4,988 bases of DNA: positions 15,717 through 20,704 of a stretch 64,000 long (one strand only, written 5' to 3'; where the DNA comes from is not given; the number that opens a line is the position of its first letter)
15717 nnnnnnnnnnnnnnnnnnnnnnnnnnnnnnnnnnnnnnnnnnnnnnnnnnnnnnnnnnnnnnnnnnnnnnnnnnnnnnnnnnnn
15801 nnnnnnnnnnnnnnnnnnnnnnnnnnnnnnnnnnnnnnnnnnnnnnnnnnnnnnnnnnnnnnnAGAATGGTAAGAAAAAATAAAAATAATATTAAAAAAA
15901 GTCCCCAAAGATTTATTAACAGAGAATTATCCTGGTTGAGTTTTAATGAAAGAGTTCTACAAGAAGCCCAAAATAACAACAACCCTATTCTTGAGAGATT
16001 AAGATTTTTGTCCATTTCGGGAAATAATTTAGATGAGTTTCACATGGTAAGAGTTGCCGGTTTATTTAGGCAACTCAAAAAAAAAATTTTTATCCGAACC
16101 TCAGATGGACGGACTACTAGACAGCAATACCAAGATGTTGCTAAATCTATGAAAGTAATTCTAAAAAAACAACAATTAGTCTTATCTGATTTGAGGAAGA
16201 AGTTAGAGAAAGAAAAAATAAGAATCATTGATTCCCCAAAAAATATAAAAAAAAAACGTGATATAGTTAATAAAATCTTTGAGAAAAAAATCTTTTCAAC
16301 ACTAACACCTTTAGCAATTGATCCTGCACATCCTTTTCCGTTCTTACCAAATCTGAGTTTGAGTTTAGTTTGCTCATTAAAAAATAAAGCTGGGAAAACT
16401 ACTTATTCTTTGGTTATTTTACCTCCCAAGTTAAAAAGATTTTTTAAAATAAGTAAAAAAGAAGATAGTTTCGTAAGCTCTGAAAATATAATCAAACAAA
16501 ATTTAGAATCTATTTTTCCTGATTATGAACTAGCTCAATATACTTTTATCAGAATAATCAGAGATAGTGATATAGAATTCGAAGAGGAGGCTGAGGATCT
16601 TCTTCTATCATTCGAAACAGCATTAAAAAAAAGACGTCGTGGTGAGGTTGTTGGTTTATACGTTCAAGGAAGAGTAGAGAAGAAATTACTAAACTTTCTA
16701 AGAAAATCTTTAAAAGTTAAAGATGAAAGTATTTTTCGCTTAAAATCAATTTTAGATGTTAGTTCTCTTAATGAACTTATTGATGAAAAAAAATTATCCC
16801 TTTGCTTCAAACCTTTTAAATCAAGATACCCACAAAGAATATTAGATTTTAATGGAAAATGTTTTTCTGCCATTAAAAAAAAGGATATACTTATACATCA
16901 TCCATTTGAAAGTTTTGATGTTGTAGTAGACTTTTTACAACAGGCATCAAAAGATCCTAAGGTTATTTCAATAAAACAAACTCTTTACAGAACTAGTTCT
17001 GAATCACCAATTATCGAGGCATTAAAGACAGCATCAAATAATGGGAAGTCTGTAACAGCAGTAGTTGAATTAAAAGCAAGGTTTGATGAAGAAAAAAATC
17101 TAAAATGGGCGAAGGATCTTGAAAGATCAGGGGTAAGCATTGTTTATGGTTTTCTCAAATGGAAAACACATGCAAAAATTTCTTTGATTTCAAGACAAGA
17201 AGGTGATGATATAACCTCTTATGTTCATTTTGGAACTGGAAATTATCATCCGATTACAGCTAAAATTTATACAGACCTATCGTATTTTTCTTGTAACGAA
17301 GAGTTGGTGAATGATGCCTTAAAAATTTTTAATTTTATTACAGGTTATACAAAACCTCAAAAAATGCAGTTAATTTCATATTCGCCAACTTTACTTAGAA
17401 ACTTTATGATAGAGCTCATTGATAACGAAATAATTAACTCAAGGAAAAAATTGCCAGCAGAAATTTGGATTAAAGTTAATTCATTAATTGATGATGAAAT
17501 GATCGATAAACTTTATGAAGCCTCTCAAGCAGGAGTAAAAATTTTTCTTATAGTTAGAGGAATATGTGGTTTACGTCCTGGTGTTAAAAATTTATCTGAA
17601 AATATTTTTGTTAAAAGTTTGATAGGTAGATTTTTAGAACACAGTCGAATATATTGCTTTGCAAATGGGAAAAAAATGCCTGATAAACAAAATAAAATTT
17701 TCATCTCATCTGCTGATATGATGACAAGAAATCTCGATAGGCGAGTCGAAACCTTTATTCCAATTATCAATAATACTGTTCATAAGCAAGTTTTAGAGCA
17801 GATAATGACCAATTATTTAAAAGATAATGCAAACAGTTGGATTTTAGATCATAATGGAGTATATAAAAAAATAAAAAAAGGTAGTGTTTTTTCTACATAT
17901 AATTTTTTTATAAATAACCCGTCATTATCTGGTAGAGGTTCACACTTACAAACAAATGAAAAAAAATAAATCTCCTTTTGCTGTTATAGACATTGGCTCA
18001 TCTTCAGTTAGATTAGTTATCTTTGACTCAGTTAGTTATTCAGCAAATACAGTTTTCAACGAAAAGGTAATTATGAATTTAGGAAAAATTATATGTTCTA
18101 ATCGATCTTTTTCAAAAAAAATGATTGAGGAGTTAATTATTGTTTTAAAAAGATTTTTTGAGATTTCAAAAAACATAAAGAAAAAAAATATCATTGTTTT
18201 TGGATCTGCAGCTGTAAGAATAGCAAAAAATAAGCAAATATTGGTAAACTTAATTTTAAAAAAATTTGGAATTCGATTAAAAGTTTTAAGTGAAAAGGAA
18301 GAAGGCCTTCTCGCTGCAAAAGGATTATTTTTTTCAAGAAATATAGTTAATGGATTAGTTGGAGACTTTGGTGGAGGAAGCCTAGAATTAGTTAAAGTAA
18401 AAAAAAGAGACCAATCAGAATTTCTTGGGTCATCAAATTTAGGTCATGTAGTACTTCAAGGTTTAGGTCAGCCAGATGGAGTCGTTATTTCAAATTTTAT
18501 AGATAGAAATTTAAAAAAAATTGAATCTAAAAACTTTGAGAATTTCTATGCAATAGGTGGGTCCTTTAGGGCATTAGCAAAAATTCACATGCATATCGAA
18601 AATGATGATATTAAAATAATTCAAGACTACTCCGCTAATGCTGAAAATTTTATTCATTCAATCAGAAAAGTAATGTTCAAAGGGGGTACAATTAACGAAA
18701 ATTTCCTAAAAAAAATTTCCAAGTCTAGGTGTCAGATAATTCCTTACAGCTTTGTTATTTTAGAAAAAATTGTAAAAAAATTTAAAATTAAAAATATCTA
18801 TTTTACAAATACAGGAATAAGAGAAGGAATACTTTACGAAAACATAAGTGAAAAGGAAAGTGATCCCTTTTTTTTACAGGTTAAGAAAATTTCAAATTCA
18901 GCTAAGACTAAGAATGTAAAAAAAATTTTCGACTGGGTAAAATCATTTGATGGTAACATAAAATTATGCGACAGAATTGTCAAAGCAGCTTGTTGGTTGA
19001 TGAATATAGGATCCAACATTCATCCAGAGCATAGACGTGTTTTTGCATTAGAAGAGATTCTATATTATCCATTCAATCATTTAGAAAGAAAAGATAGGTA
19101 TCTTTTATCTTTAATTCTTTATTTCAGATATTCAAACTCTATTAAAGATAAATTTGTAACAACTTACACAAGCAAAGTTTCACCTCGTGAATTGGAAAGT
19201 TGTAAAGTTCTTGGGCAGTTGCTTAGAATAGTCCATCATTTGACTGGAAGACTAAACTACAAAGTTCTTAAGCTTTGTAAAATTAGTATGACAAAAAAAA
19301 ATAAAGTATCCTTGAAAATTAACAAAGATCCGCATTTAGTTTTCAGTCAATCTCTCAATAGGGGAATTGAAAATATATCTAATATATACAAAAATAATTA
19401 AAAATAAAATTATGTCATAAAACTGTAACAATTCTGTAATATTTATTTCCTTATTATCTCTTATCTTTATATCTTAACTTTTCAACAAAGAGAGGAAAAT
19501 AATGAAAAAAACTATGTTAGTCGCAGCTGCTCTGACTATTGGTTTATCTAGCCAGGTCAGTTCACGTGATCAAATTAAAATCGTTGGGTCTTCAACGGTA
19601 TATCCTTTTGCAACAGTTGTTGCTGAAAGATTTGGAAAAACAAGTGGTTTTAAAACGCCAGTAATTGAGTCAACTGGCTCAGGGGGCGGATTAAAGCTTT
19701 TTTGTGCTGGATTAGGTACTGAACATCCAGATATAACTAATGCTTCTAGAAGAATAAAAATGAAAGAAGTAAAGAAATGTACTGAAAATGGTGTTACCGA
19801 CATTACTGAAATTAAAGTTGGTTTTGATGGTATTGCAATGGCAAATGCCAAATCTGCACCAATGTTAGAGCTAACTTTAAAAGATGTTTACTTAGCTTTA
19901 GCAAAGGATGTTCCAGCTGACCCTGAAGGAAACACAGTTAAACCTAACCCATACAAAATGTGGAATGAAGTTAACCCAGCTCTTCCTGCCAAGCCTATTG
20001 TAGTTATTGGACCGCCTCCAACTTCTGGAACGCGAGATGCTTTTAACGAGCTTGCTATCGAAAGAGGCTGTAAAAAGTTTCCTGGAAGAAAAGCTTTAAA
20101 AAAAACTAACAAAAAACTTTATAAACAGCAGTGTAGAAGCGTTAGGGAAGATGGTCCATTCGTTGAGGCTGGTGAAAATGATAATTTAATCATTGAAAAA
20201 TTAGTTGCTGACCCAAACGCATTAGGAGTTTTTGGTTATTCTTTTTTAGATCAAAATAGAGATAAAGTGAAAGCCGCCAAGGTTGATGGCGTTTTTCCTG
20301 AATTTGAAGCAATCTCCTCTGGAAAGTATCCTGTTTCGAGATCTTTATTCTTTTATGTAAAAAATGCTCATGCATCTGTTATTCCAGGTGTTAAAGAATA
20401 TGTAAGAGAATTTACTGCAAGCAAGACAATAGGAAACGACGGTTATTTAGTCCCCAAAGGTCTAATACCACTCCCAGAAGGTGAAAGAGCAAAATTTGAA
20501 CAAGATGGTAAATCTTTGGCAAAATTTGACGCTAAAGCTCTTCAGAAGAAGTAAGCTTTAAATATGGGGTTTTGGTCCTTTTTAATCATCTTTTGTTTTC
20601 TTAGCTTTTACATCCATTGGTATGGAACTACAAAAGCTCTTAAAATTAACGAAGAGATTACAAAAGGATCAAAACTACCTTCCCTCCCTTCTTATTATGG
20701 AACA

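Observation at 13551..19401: gap-arsJ-ppk-ppx appears to be one Pho-box-driven operon: arsenate detoxification wired to P starvation and polyphosphate turnover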

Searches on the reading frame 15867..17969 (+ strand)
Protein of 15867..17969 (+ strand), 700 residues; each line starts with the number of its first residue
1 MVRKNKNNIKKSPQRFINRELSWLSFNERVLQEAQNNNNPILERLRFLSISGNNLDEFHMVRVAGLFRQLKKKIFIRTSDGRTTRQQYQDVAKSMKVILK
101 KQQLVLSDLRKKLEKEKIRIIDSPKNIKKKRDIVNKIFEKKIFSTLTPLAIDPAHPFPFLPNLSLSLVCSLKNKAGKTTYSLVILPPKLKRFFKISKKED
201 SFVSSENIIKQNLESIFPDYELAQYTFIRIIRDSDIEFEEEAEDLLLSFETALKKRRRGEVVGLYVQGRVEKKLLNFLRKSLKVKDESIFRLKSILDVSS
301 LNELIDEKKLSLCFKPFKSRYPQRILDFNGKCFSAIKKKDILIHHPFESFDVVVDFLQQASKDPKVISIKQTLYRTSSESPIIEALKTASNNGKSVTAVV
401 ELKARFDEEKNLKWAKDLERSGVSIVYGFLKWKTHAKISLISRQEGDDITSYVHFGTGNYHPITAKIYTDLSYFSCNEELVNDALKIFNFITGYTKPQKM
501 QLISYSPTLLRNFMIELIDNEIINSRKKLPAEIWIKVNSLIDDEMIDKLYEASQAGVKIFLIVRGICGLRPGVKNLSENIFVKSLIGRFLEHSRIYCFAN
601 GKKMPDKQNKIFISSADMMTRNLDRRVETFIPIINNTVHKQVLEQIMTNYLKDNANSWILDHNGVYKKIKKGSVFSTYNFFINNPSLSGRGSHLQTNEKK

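Call 4: search_protein_families(library=pfam, proteins=[window:15867-17969:+])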
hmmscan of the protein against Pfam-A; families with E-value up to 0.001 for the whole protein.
window:15867-17969:+ (700 aa): 5 families
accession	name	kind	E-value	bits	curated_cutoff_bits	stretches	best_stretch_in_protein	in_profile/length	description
PF17941.7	PP_kinase_C_1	-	2.1e-72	242.6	25.7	1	332-496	2-166/167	Polyphosphate kinase C-terminal domain 1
PF13090.12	PP_kinase_C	-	7.8e-61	204.9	25.8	1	506-671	4-163/172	Polyphosphate kinase C-terminal domain 2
PF02503.22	PP_kinase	-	3.3e-51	174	31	1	130-304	2-183/183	Polyphosphate kinase middle domain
PF13089.11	PP_kinase_N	-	6.9e-35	120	23.8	1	16-121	1-107/107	Polyphosphate kinase N-terminal domain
PF13091.12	PLDc_2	-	9e-10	38.9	27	1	372-467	15-107/132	PLD-like domain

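Call 5: search_protein_families(library=ncbifam, proteins=[window:15867-17969:+])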
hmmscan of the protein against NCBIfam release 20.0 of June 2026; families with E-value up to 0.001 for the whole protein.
window:15867-17969:+ (700 aa): 12 families
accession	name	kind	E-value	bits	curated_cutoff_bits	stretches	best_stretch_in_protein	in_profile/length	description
NF003919.0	PRK05443.1-4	equivalog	0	1018.6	908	1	6-698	18-718/730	RNA degradosome polyphosphate kinase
TIGR03705.1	poly_P_kin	equivalog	2e-256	852.7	465.85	1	15-677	1-666/673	polyphosphate kinase 1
NF003921.0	PRK05443.2-2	subfamily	7.9e-247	821.2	701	1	6-681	13-690/707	RNA degradosome polyphosphate kinase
NF003920.0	PRK05443.2-1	equivalog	7.5e-220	731.9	935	1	10-673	6-675/719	RNA degradosome polyphosphate kinase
NF003922.0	PRK05443.2-3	equivalog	2.2e-213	710.3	981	1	8-671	44-710/735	RNA degradosome polyphosphate kinase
NF003918.0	PRK05443.1-2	subfamily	6.5e-203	675.7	691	1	5-671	6-676/697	RNA degradosome polyphosphate kinase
NF003924.0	PRK05443.3-2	equivalog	2.5e-197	657.5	1058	1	11-672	4-656/699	RNA degradosome polyphosphate kinase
NF003927.0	PRK05443.3-6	equivalog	3.3e-165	551.4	1042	1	17-684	8-678/717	RNA degradosome polyphosphate kinase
NF003917.0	PRK05443.1-1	subfamily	2.5e-151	505.4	470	1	14-672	5-664/689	RNA degradosome polyphosphate kinase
NF003926.0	PRK05443.3-4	equivalog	1.1e-138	463.6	1391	1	14-671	2-656/675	RNA degradosome polyphosphate kinase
NF003923.0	PRK05443.3-1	equivalog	7.8e-130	434.3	1116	1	14-669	5-668/692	RNA degradosome polyphosphate kinase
NF003925.0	PRK05443.3-3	equivalog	5.3e-106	355.3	707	1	8-668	4-665/688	RNA degradosome polyphosphate kinase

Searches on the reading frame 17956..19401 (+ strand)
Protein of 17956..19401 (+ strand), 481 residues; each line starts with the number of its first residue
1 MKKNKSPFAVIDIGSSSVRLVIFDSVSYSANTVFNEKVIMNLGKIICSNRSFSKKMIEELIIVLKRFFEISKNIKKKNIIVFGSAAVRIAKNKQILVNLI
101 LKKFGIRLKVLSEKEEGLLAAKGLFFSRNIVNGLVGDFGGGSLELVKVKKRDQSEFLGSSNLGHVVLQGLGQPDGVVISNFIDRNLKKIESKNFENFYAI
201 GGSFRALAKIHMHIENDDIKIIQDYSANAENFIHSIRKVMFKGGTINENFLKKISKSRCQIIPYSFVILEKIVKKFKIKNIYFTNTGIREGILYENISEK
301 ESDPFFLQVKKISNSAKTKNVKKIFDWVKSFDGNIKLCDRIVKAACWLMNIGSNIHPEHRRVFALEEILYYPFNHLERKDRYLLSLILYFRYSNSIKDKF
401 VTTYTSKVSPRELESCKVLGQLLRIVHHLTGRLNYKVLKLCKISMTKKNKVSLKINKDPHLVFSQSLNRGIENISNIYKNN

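Call 4: search_protein_families(library=pfam, proteins=[window:17956-19401:+])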
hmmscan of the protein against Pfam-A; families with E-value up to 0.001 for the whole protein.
window:17956-19401:+ (481 aa): 2 families
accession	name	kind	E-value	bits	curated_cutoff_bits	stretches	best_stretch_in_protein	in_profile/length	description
PF02541.22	Ppx-GppA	-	7.1e-35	121.3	27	1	21-297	1-282/285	Ppx/GppA phosphatase family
PF21697.3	Ppx_C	-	9.8e-10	39.3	27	1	340-437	43-140/187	Exopolyphosphatase, C-terminal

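Call 5: search_protein_families(library=ncbifam, proteins=[window:17956-19401:+])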
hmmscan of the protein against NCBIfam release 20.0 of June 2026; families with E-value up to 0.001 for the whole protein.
window:17956-19401:+ (481 aa): 3 families
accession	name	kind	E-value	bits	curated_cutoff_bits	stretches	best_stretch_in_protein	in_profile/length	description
TIGR03706.1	exo_poly_only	exception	1.5e-59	201.8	307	1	8-297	2-299/300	exopolyphosphatase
NF008260.0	PRK11031.1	equivalog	2.6e-17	63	624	1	2-456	2-463/496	guanosine-5'-triphosphate,3'-diphosphate diphosphatase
NF008108.0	PRK10854.1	equivalog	2.1e-12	46.1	864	1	6-295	11-304/513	exopolyphosphatase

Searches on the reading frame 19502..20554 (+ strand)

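Call 4: search_protein_families(library=pfam, proteins=[window:19502-20554:+])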
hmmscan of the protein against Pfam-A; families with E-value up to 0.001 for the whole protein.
window:19502-20554:+ (350 aa): 1 family
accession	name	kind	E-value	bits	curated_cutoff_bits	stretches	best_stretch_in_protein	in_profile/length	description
PF12849.12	PBP_like_2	-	4.3e-43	148.4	27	1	21-306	8-265/267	PBP superfamily domain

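Call 5: search_protein_families(library=ncbifam, proteins=[window:19502-20554:+])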
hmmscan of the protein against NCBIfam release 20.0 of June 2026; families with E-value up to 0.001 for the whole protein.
window:19502-20554:+ (350 aa): 1 family
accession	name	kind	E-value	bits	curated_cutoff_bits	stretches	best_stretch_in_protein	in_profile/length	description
TIGR02136.1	ptsS_2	subfamily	1.5e-45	155.7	206.6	1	18-308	37-280/295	phosphate ABC transporter substrate-binding protein PstS family protein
